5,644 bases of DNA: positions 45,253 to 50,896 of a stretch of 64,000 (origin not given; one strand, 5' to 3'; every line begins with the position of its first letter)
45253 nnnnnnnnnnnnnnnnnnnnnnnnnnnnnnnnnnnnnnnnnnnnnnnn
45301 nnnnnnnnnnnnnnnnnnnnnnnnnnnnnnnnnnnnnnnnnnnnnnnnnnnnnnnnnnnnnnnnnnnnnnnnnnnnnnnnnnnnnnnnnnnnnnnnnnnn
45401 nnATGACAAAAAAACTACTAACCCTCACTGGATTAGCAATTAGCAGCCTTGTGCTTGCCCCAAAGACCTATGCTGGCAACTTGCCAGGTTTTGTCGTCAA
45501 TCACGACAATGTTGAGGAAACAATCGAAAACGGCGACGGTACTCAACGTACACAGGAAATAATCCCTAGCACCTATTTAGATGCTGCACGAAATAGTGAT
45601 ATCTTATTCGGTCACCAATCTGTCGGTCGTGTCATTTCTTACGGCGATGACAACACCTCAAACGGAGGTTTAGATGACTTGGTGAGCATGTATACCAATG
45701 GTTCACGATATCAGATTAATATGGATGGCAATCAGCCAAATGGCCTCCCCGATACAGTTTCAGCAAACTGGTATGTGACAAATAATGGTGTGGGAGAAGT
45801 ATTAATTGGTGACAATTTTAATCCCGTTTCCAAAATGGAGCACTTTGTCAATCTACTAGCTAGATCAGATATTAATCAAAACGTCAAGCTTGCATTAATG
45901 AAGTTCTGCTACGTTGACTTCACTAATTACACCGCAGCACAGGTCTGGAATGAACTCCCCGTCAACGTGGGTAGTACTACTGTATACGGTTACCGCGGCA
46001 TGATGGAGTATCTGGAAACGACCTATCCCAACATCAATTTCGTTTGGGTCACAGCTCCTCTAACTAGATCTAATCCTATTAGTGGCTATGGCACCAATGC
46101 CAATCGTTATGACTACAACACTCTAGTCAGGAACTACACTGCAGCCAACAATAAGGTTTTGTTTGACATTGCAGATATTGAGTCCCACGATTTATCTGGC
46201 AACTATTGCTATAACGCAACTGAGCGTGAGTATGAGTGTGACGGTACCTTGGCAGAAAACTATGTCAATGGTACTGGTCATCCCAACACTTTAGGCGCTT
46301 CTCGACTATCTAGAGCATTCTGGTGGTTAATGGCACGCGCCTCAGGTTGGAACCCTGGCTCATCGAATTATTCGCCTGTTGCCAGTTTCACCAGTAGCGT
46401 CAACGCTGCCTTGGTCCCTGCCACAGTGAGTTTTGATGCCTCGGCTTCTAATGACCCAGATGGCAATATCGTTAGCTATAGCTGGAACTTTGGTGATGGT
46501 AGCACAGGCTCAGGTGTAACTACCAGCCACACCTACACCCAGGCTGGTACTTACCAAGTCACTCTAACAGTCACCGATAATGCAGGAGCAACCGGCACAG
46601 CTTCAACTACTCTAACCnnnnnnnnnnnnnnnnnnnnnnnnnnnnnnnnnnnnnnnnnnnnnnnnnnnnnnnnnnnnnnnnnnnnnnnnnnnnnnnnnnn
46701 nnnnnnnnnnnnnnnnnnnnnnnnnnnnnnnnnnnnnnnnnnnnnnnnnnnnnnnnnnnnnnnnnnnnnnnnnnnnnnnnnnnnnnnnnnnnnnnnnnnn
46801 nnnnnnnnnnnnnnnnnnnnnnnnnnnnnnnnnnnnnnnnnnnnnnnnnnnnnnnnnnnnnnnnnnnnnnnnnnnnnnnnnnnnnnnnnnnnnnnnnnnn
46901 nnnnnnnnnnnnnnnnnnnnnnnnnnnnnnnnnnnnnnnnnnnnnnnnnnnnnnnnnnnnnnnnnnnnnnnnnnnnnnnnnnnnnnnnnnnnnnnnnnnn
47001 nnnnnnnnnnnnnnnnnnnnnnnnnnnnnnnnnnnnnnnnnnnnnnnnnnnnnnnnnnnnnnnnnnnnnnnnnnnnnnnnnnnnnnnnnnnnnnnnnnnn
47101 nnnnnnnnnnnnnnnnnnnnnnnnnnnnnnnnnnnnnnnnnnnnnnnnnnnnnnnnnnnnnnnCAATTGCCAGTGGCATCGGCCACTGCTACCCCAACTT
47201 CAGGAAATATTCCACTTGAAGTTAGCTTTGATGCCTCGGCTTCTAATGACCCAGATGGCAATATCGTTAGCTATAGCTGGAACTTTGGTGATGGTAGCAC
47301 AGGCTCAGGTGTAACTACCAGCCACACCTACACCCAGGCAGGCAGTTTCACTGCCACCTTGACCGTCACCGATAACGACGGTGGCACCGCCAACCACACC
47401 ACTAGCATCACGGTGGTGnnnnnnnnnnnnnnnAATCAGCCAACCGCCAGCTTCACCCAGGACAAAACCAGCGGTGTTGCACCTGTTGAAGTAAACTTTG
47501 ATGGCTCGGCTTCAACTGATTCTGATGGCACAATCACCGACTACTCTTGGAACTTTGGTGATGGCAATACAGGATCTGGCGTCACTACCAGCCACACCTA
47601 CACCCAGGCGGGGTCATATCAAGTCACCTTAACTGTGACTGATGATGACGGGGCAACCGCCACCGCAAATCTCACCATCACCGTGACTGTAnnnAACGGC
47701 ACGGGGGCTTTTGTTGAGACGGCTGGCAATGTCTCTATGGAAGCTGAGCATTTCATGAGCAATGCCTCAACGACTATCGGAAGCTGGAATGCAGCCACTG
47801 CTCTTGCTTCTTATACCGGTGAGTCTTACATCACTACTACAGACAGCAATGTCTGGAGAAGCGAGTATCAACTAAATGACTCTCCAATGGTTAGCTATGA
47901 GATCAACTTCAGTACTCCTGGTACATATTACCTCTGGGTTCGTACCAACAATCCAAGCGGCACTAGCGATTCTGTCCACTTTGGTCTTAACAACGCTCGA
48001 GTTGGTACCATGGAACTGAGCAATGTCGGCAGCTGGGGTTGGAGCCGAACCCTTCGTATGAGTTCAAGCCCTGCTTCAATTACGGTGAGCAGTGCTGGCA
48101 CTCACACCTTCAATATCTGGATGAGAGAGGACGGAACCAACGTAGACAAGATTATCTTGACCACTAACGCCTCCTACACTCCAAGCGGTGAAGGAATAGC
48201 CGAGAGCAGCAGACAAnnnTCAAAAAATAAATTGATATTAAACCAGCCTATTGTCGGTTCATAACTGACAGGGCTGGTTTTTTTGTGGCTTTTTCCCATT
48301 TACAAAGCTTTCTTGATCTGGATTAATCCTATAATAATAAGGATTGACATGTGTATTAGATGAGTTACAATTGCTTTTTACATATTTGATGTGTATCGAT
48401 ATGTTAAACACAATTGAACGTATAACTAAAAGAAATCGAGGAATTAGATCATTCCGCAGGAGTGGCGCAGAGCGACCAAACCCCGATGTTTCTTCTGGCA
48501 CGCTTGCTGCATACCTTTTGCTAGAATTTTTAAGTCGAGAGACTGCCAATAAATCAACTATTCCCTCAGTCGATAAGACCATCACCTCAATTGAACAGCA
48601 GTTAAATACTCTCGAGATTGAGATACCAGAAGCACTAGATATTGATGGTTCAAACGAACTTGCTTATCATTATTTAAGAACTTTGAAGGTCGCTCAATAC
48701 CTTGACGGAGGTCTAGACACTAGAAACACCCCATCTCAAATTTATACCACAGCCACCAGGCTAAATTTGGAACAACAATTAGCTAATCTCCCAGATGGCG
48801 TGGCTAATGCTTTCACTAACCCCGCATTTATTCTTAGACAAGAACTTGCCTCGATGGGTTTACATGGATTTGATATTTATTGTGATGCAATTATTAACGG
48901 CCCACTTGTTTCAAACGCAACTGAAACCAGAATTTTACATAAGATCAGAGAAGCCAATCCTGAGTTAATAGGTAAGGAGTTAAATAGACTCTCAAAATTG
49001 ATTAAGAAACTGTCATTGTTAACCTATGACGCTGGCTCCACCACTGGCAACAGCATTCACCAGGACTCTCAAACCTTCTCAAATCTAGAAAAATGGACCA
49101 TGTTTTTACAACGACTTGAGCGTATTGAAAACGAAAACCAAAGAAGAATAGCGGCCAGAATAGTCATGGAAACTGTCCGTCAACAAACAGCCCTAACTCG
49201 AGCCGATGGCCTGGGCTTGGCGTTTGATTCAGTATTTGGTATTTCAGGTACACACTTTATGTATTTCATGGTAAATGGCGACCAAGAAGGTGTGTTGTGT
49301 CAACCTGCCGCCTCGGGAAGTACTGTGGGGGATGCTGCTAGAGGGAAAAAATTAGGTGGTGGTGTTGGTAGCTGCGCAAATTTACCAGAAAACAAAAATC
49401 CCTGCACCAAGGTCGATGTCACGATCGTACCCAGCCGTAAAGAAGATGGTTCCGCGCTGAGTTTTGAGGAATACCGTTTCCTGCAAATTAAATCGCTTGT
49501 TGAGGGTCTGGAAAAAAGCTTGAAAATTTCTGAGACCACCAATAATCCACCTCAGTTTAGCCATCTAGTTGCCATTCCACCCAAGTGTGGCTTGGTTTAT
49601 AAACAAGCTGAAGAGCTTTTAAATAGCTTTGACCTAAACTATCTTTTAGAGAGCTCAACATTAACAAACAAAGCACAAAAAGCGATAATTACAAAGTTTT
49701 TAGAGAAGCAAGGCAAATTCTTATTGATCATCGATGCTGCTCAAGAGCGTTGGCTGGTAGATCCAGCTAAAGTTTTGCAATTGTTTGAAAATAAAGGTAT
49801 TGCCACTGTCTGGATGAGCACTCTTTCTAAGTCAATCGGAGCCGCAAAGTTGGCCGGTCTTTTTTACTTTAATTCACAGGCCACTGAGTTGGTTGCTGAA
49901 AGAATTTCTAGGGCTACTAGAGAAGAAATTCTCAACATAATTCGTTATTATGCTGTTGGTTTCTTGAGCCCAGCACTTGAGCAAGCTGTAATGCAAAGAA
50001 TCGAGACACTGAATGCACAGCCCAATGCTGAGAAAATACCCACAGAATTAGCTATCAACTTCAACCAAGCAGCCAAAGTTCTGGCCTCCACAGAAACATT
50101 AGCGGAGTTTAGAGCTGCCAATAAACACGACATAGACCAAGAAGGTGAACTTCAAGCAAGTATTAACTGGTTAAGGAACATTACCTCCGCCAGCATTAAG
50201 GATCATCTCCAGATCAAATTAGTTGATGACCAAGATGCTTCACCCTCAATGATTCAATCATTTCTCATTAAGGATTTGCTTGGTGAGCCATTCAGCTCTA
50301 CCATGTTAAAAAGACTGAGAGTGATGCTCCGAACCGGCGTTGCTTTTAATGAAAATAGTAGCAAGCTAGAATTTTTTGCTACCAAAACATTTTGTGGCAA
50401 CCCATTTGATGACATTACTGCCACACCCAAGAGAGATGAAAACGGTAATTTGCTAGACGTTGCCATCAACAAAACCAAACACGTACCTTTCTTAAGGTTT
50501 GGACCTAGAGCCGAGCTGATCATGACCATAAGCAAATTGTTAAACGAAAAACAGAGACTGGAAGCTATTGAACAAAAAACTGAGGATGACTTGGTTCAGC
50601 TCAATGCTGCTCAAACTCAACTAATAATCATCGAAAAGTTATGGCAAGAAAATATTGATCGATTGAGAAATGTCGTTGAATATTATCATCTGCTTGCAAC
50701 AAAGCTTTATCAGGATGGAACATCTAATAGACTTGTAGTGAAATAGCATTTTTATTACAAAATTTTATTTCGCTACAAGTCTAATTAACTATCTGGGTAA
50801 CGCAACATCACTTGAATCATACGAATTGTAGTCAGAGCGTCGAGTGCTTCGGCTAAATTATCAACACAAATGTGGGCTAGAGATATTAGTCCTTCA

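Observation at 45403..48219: Recently duplicated modular secreted protein: SGNH-like domain, three PKD domains and two copies of a 170-aa CBM-like module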

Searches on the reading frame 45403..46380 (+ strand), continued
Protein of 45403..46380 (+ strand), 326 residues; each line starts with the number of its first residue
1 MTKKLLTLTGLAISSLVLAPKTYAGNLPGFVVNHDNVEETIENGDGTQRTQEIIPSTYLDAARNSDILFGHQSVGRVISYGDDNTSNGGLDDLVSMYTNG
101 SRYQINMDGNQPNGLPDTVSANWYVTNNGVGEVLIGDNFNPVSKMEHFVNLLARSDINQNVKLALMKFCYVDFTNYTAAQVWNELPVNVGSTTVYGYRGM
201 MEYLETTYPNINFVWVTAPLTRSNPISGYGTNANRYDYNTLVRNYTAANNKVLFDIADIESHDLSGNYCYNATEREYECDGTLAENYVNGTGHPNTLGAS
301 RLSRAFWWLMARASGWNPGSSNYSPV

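Call 65: find_related_loci(query=A5, collection=genome_contigs, flank=6000)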
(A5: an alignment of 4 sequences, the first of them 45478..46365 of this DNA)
Query A5 (296 aa) in genome_contigs; peptide patterns used: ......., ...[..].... (x = any residue, [..] = any of these).
493 stretches matched a pattern; 211 encode a relative of the query (tblastn E <= 1e-3); the best 80 are kept; 79 distinct loci.
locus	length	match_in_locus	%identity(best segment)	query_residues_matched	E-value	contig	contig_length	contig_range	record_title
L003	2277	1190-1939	51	6-293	1e-88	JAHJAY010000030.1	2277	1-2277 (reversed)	MAG: Patescibacteria group bacterium isolate Modern_marine.mb.231 Modern_marine.mb.231_k141_1758550, whole genome shotgu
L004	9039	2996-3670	41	28-296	2e-50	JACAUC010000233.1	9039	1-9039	MAG: Candidatus Chloroheliaceae bacterium isolate L227-5C MAG2_234, whole genome shotgun sequence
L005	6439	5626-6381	39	1-292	3e-49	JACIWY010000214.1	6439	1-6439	MAG: Chloroflexota bacterium isolate MAG-38 Chloroflexota_C3_bin14_Scaffold_214, whole genome shotgun sequence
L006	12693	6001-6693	39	18-292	2e-48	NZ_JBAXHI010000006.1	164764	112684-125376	MAG: Candidatus Chlorohelix sp. isolate ELA319 MAG319_6, whole genome shotgun sequence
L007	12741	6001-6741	37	5-293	1e-46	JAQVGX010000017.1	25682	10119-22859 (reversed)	MAG: Candidatus Dojkabacteria bacterium isolate STE_192 NODE_4026_length_25682_cov_3.400391_Sandtown_E, whole genome sho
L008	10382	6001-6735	37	4-293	3e-45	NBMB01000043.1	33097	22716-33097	MAG: Candidatus Cloacimonetes bacterium 4572_55 ex4572_55_scaffold_541, whole genome shotgun sequence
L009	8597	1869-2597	35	5-295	1e-44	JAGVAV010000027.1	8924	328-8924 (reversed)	MAG: Candidatus Woesebacteria bacterium isolate DeMMO6_50 c_000000020635, whole genome shotgun sequence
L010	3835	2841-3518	35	27-292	2e-43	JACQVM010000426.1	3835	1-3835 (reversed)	MAG: Candidatus Melainabacteria bacterium isolate NC_groundwater_1463_Ag_S-0.65um_47_13 S_p65_S5_coassembly_k141_5197457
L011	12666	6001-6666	37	29-292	2e-40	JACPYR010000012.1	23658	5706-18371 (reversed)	MAG: Nitrosomonadales bacterium isolate NC_groundwater_868_Pr1_S2p5_56_23 Montesol18_S2p5_coassembly_scaffold_66432, who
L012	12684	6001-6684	34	27-293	2e-39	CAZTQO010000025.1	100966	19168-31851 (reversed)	MAG TPA_asm: uncultured Candidatus Obscuribacterales bacterium isolate SRP329715_co1_381 genome assembly, contig: NODE_2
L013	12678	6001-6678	37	29-292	1e-39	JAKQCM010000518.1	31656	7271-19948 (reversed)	MAG: Chloroflexota bacterium isolate USCA_metabat.78 k141_101188, whole genome shotgun sequence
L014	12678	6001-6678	35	29-292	3e-37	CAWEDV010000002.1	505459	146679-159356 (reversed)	MAG: uncultured Chloroflexia bacterium isolate MFD03804.bin.1.278 genome assembly, contig: contig_16271, whole genome sh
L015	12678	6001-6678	34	29-292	6e-36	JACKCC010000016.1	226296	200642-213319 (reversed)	MAG: Ardenticatenaceae bacterium isolate HK-STAS-CHLO-37 HK-STAS-CHLO-37_16, whole genome shotgun sequence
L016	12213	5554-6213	37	34-291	4e-36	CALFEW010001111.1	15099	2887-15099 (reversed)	MAG TPA_asm: uncultured Chloroflexi bacterium isolate SRR5576001_bin.34_CONCOCT_v1.1_MAG genome assembly, contig: ERZ795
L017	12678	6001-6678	32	27-294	2e-34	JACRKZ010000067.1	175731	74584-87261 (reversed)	MAG: Armatimonadetes bacterium isolate NC_groundwater_1868_Pr3_B-0.1um_69_17 SR2-18-B1_coassembly_152430, whole genome s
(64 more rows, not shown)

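Call 73: search_protein_families(library=pfam, proteins=[window:45478-46365:+], max_evalue=0.01)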
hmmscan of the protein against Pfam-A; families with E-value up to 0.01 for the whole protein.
window:45478-46365:+ (296 aa): 0 families

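Call 81: search_protein_families(library=ncbifam, proteins=[P0004, P0007, P0019, P0043, P0113, P0001, window:45478-46365:+], max_evalue=1)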
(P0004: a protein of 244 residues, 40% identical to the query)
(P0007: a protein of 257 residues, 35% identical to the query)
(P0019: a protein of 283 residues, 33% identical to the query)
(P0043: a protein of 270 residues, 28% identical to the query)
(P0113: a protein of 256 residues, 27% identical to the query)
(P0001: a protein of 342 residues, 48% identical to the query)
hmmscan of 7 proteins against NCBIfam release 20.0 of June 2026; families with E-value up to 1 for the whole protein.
P0004 (244 aa): 0 families

P0007 (257 aa): 0 families

P0019 (283 aa): 0 families

P0043 (270 aa): 1 family
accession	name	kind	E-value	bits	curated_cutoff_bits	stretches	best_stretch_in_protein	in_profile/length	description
NF008036.0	PRK10768.1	equivalog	0.065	12.3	382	1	89-163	68-141/304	ribonucleoside hydrolase RihC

P0113 (256 aa): 4 families
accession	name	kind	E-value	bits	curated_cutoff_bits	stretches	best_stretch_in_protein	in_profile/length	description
NF001369.0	PRK00278.1-1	equivalog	0.0043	16.2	329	1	52-99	163-211/271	indole-3-glycerol phosphate synthase TrpC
NF003066.0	PRK03987.1-6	equivalog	0.018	14.3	503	1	186-243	32-88/275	translation initiation factor IF-2 subunit alpha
NF041303.1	Indglycph_syn_Halo_TrpC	equivalog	0.065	12.5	380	1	52-102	154-207/250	indole-3-glycerol phosphate synthase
NF003063.0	PRK03987.1-2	equivalog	0.081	12.1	430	1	171-239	16-81/262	translation initiation factor IF-2 subunit alpha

P0001 (342 aa): 0 families

window:45478-46365:+ (296 aa): 0 families

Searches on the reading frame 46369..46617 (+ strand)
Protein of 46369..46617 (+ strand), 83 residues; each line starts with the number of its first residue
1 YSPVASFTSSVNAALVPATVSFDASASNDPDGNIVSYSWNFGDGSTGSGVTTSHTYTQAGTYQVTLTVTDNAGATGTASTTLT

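Call 73: search_protein_families(library=pfam, proteins=[window:46369-46617:+], max_evalue=0.01)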
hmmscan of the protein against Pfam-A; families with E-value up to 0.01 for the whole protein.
window:46369-46617:+ (83 aa): 7 families
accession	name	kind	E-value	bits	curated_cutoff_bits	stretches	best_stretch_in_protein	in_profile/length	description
PF18911.6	PKD_4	-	1.9e-26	92.4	27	1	2-81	3-82/85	PKD domain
PF00801.26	PKD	-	3.4e-19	69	23.5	1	16-80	13-77/80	PKD domain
PF22352.2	K319L-like_PKD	-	4e-11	43.2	27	1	15-83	9-83/84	K319L-like, PKD domain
PF21027.3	Sde0182_C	-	2.5e-05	25.2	27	1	19-71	1-52/83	Cellulose-binding protein Sde0182, C-terminal domain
PF05345.18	He_PIG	-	7.4e-05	23.5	24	1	13-83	12-94/96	Putative Ig domain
PF17963.7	Big_9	-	0.00032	22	23.6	1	3-83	4-89/89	Bacterial Ig domain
PF19077.6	Big_13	-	0.0042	18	27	1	41-82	56-98/102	Bacterial Ig-like domain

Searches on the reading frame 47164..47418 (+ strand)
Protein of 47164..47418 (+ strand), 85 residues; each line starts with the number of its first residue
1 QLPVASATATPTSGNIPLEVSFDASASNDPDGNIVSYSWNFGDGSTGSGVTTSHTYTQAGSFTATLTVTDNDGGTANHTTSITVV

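Call 73: search_protein_families(library=pfam, proteins=[window:47164-47418:+], max_evalue=0.01)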
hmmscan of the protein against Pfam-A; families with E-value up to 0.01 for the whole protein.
window:47164-47418:+ (85 aa): 7 families
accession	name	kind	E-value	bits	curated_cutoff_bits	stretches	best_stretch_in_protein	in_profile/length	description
PF18911.6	PKD_4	-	9.7e-26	90.1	27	1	3-84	4-85/85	PKD domain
PF00801.26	PKD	-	1.8e-18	66.8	23.5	1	7-80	4-77/80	PKD domain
PF22352.2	K319L-like_PKD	-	1.1e-09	38.7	27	1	19-84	13-84/84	K319L-like, PKD domain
PF21027.3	Sde0182_C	-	9.6e-05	23.3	27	1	19-46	1-29/83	Cellulose-binding protein Sde0182, C-terminal domain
PF17963.7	Big_9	-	0.00085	20.6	23.6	1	2-83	3-89/89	Bacterial Ig domain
PF05345.18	He_PIG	-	0.0027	18.5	24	0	7-84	6-95/96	Putative Ig domain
PF19116.6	DUF5801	-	0.0063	17.2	27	0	57-82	111-136/137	Domain of unknown function (DUF5801)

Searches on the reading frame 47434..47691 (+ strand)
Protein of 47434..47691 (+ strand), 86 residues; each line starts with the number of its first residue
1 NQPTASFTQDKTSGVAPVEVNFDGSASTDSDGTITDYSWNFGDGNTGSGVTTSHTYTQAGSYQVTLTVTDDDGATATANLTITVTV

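Call 73: search_protein_families(library=pfam, proteins=[window:47434-47691:+], max_evalue=0.01)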
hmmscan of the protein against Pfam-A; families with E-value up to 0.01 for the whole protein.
window:47434-47691:+ (86 aa): 9 families
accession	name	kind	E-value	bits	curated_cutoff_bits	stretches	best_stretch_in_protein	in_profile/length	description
PF18911.6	PKD_4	-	4.5e-26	91.2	27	1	2-84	3-85/85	PKD domain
PF00801.26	PKD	-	1.7e-17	63.6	23.5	1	9-82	6-78/80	PKD domain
PF22352.2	K319L-like_PKD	-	2.8e-11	43.7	27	1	19-84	13-84/84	K319L-like, PKD domain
PF05345.18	He_PIG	-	0.00033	21.5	24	1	18-85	17-96/96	Putative Ig domain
PF18957.6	RibLong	-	0.00084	20.5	27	1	14-85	30-93/93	Long Rib domain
PF17963.7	Big_9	-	0.0017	19.7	23.6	1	3-83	4-89/89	Bacterial Ig domain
PF18981.6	InlK_D3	-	0.0024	18.3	25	1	56-86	46-75/75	Internalin K domain (D3/D4)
PF16403.11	Bact_surface_Ig-like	-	0.0051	17.3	27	0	56-84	43-71/71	Bacterial surface protein, Ig-like domain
PF08329.16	ChitinaseA_N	-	0.0098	16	21.2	0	42-84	65-107/133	Chitinase A, N-terminal domain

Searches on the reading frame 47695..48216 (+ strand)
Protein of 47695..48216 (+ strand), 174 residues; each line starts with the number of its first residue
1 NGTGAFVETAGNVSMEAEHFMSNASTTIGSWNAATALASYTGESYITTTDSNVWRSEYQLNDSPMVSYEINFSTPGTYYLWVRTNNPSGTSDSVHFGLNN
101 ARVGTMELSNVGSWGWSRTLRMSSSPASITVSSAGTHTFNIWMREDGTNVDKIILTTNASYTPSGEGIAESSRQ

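Call 73: search_protein_families(library=pfam, proteins=[window:47695-48216:+], max_evalue=0.01)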
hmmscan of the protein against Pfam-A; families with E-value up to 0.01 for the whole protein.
window:47695-48216:+ (174 aa): 2 families
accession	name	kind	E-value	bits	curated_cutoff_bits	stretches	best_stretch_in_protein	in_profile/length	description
PF17829.7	GH115_C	-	7.2e-18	65.4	24.1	1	6-167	2-169/172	Glycosyl hydrolase family 115 C-terminal domain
PF24489.1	Ig_J_second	-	0.0016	18.9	27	0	55-94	47-87/105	Tip attachment protein J second Ig-like domain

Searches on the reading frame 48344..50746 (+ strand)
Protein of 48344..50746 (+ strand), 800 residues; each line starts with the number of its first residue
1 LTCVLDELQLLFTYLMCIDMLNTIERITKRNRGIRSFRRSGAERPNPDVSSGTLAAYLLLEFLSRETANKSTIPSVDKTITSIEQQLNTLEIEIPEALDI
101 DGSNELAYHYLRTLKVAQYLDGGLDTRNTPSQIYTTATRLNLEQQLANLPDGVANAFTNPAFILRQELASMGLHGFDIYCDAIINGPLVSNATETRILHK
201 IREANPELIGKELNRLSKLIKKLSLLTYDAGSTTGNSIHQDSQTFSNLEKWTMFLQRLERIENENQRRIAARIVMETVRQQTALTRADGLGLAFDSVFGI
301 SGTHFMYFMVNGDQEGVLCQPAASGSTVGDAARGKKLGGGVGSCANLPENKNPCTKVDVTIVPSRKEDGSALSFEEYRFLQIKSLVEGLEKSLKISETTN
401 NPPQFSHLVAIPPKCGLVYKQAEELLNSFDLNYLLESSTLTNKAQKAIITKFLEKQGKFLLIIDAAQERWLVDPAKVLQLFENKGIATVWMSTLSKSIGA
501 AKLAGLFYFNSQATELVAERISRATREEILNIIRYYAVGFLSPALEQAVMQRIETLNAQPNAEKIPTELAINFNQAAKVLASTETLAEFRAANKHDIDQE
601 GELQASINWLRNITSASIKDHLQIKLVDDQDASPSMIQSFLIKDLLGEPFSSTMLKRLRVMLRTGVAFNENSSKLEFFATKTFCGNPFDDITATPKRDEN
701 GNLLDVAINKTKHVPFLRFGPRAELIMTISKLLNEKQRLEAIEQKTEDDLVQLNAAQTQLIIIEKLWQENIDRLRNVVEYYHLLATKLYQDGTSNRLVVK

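Call 12: search_protein_families(library=pfam, proteins=[window:48344-50746:+], max_evalue=0.001)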
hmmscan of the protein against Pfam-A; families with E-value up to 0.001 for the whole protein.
window:48344-50746:+ (800 aa): 0 families

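Call 56: find_homologous_proteins(query=window:48344-50746:+, max_evalue=0.001)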
Query window:48344-50746:+ (800 aa): 1 proteins with E <= 0.001 among 8000 candidates.
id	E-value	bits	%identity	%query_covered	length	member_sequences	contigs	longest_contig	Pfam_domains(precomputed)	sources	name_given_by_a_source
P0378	0.0e+0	1722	100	98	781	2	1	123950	-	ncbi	ncbi:MAG: hypothetical protein ACOZAN_00435 [Patescibacteria group bacterium]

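Call 68: search_protein_families(library=ncbifam, proteins=[window:48401-50746:+], max_evalue=0.001)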
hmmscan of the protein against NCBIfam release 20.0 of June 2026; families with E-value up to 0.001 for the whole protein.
window:48401-50746:+ (781 aa): 0 families
